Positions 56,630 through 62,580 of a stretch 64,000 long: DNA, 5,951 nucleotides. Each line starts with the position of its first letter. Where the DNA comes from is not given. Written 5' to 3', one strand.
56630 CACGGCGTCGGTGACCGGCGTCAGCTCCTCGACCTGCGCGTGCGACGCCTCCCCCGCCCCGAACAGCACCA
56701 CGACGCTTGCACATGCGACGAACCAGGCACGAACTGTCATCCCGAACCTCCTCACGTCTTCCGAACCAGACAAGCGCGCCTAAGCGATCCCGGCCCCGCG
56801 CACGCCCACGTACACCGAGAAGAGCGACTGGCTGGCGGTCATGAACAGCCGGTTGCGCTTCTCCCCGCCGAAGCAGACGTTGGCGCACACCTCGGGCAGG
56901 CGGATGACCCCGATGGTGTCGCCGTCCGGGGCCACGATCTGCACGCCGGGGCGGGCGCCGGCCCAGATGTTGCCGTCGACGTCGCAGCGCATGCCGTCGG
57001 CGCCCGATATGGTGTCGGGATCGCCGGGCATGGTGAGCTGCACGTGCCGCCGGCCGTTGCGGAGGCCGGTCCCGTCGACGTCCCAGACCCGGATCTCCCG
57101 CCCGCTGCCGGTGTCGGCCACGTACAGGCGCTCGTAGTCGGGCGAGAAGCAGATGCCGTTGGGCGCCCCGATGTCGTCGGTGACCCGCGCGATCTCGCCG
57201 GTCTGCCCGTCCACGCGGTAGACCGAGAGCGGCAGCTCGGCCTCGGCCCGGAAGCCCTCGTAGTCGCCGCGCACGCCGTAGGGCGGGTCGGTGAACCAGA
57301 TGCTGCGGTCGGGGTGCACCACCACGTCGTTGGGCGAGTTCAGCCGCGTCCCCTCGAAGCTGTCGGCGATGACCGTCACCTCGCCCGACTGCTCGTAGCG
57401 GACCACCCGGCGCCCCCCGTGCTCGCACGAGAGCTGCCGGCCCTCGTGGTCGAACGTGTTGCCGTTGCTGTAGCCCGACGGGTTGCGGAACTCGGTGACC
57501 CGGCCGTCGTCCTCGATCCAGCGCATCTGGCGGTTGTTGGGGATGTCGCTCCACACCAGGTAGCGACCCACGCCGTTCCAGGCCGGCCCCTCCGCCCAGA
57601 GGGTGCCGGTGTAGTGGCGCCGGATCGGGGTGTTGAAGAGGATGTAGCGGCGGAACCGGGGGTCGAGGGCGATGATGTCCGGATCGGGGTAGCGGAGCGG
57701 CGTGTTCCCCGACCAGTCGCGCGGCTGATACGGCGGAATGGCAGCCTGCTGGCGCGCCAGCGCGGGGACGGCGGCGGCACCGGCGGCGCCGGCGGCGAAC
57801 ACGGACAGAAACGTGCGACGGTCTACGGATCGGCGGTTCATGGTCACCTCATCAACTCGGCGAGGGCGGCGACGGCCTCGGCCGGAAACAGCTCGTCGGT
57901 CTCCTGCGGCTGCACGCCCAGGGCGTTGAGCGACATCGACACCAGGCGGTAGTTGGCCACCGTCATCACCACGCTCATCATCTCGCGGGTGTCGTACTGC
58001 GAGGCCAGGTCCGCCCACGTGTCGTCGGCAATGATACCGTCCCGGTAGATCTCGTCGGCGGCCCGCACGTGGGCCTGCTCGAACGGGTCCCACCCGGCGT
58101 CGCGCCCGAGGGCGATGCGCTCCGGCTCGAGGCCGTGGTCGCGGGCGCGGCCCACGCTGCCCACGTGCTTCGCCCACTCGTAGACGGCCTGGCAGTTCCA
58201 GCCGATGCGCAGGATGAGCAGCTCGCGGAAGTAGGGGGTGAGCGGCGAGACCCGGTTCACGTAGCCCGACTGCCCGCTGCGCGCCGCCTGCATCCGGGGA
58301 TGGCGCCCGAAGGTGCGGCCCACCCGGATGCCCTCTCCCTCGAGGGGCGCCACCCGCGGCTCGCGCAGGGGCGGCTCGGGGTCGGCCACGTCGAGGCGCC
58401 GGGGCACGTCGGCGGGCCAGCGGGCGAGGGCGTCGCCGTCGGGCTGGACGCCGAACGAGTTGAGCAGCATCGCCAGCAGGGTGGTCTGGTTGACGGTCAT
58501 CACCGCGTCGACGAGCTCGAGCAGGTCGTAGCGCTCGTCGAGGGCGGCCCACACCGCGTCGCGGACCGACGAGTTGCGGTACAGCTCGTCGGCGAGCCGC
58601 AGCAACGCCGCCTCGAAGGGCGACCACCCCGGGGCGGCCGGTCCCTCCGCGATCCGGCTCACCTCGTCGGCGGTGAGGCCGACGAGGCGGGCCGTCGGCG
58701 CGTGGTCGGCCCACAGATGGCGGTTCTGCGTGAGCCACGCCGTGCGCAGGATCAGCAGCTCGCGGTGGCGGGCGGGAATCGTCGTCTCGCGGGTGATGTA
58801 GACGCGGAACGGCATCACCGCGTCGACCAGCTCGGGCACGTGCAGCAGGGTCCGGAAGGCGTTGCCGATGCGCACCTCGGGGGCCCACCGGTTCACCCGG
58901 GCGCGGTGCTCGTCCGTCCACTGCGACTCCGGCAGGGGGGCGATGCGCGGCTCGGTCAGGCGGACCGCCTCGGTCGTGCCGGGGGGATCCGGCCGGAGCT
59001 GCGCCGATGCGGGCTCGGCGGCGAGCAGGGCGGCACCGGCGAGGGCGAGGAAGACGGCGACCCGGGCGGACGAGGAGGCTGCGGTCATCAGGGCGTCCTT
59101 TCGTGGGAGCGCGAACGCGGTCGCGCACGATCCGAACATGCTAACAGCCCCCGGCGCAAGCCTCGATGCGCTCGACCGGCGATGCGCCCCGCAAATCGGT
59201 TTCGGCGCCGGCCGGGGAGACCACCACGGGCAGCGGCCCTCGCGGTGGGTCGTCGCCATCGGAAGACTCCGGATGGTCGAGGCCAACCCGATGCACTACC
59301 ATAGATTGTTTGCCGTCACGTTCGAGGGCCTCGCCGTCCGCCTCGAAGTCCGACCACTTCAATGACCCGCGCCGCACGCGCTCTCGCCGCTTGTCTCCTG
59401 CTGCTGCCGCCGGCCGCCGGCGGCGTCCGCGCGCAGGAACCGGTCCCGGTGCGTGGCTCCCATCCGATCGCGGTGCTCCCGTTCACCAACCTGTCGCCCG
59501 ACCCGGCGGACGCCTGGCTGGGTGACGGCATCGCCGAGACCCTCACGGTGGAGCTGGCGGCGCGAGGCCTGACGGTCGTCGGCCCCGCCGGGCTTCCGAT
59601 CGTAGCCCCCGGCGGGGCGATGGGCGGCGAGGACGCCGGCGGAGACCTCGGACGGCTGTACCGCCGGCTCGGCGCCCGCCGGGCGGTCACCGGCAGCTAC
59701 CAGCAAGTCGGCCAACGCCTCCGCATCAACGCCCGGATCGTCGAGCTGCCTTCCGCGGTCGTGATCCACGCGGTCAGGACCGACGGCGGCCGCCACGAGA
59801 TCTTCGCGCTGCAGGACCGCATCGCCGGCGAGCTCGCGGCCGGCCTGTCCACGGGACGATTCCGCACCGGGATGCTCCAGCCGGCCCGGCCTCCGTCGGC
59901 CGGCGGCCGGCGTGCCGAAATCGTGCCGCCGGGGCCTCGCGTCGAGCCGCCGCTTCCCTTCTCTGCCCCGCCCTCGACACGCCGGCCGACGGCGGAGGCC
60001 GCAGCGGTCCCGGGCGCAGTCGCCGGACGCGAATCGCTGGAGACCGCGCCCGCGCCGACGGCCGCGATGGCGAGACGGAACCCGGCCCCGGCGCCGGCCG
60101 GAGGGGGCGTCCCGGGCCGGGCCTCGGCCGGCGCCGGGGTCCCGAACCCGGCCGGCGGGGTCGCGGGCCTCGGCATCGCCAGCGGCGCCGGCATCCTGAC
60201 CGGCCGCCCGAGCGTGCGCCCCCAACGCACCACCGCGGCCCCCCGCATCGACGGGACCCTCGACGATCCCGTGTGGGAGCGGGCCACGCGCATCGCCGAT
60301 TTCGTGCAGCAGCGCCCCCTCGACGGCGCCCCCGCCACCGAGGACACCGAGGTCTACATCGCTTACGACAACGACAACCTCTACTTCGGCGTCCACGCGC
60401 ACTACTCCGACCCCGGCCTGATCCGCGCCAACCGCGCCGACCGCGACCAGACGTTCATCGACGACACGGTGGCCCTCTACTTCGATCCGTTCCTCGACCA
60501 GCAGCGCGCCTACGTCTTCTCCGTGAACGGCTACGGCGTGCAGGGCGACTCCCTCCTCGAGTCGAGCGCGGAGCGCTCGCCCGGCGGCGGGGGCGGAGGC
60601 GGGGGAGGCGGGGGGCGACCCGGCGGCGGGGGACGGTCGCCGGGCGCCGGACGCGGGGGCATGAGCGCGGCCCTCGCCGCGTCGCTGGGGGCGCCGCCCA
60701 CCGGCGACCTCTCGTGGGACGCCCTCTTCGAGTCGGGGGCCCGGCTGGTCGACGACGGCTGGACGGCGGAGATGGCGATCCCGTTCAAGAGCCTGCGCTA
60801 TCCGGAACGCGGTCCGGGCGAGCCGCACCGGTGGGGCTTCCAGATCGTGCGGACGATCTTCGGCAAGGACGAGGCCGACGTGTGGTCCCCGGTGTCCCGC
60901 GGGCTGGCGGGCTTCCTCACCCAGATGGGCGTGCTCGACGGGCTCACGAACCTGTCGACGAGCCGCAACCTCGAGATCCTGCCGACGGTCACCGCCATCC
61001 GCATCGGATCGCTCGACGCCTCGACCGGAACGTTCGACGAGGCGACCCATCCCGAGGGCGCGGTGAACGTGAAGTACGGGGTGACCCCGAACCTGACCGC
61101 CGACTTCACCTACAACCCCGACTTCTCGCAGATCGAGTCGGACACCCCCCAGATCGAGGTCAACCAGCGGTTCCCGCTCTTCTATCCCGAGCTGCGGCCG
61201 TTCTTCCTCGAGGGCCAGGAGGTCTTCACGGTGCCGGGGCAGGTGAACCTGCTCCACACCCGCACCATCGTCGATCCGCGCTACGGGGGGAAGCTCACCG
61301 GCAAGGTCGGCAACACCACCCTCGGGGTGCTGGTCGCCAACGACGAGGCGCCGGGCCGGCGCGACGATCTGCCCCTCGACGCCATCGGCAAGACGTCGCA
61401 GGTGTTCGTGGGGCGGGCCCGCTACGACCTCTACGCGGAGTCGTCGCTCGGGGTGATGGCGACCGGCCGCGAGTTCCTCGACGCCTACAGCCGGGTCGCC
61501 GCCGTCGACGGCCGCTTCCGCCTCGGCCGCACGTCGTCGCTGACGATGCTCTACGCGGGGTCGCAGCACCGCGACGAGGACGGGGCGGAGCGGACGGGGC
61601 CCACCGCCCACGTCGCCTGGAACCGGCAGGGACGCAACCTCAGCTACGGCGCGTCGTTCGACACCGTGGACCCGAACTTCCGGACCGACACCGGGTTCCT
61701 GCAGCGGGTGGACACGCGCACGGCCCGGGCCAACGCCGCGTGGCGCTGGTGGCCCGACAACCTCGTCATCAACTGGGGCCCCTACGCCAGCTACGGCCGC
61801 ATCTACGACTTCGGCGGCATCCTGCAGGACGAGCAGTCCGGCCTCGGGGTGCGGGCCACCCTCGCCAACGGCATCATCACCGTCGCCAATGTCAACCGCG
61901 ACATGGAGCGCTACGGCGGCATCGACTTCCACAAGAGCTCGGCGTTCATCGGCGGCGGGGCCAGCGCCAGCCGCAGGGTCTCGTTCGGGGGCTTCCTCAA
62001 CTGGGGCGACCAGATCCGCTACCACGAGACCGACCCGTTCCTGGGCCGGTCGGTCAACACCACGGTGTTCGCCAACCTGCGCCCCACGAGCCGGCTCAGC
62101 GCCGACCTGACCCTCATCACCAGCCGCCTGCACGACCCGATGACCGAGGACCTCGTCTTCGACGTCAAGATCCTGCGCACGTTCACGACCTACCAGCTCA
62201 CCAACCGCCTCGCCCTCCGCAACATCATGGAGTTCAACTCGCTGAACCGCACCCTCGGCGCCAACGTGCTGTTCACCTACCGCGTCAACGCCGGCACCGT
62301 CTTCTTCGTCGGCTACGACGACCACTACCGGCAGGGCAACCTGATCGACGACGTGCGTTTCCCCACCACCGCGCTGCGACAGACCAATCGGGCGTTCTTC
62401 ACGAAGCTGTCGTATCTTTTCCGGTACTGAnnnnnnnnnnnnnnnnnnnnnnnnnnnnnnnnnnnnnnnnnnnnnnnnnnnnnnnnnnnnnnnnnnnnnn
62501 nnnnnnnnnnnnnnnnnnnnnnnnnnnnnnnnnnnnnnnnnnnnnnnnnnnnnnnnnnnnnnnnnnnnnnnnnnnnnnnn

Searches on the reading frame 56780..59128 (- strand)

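Call 14: search_protein_families(library=pfam, proteins=[window:56780-59128:-], max_evalue=0.001)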
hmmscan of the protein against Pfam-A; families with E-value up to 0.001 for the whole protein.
window:56780-59128:- (782 aa): 1 family
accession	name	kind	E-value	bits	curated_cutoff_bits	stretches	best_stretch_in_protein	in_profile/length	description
PF08450.18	SGL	-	3.7e-49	168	26.3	1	511-766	1-245/246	SMP-30/Gluconolactonase/LRE-like region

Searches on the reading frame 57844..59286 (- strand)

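Call 41: search_protein_families(library=pfam, proteins=[window:57844-59286:-], max_evalue=0.001)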
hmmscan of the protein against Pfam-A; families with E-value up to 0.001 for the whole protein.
window:57844-59286:- (480 aa): 1 family
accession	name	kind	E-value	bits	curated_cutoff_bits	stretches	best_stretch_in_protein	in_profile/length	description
PF02627.25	CMD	-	3.4e-12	46.6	23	1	151-234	1-84/84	Carboxymuconolactone decarboxylase family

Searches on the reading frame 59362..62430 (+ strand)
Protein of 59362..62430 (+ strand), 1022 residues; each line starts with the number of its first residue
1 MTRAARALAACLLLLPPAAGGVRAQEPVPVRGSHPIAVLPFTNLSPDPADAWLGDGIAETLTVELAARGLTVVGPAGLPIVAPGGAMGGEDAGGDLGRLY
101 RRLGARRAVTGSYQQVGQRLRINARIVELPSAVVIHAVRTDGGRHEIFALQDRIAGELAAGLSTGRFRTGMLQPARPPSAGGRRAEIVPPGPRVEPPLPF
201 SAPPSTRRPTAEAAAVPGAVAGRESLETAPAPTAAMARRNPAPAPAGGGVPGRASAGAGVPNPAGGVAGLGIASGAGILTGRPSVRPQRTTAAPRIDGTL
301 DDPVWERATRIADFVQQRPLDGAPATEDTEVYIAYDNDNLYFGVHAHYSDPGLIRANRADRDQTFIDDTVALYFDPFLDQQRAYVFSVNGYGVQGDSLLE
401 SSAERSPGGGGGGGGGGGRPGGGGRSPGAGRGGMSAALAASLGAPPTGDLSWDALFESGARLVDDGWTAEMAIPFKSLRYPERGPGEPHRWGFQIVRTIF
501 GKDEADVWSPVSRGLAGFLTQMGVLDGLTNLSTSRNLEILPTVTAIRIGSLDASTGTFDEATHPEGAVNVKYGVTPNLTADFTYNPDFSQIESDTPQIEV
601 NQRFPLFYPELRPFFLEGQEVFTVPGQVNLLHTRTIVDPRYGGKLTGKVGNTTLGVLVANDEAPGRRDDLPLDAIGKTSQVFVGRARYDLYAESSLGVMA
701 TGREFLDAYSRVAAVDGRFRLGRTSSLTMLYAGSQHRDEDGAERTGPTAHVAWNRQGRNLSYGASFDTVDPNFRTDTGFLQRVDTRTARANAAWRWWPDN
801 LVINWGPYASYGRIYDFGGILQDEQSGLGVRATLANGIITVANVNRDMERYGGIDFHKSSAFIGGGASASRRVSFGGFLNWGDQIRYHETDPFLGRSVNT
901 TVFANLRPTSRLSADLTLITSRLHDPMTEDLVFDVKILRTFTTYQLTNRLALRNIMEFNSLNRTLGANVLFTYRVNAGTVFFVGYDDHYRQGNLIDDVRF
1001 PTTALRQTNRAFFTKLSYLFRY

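Call 41: search_protein_families(library=pfam, proteins=[window:59362-62430:+], max_evalue=0.001)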
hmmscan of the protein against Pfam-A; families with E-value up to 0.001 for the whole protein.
window:59362-62430:+ (1022 aa): 3 families
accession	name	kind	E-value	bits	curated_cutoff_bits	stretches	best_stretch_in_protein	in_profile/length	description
PF19313.5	DUF5916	-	2e-12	47.1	22.6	1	560-636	22-94/572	Domain of unknown function (DUF5916)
PF17680.6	FlgO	-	2.3e-06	27.9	22.6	1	33-138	18-121/130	FlgO protein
PF06452.16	CBM9_1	-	2.9e-06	27.7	23.4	0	296-393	1-91/185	Carbohydrate family 9 binding domain-like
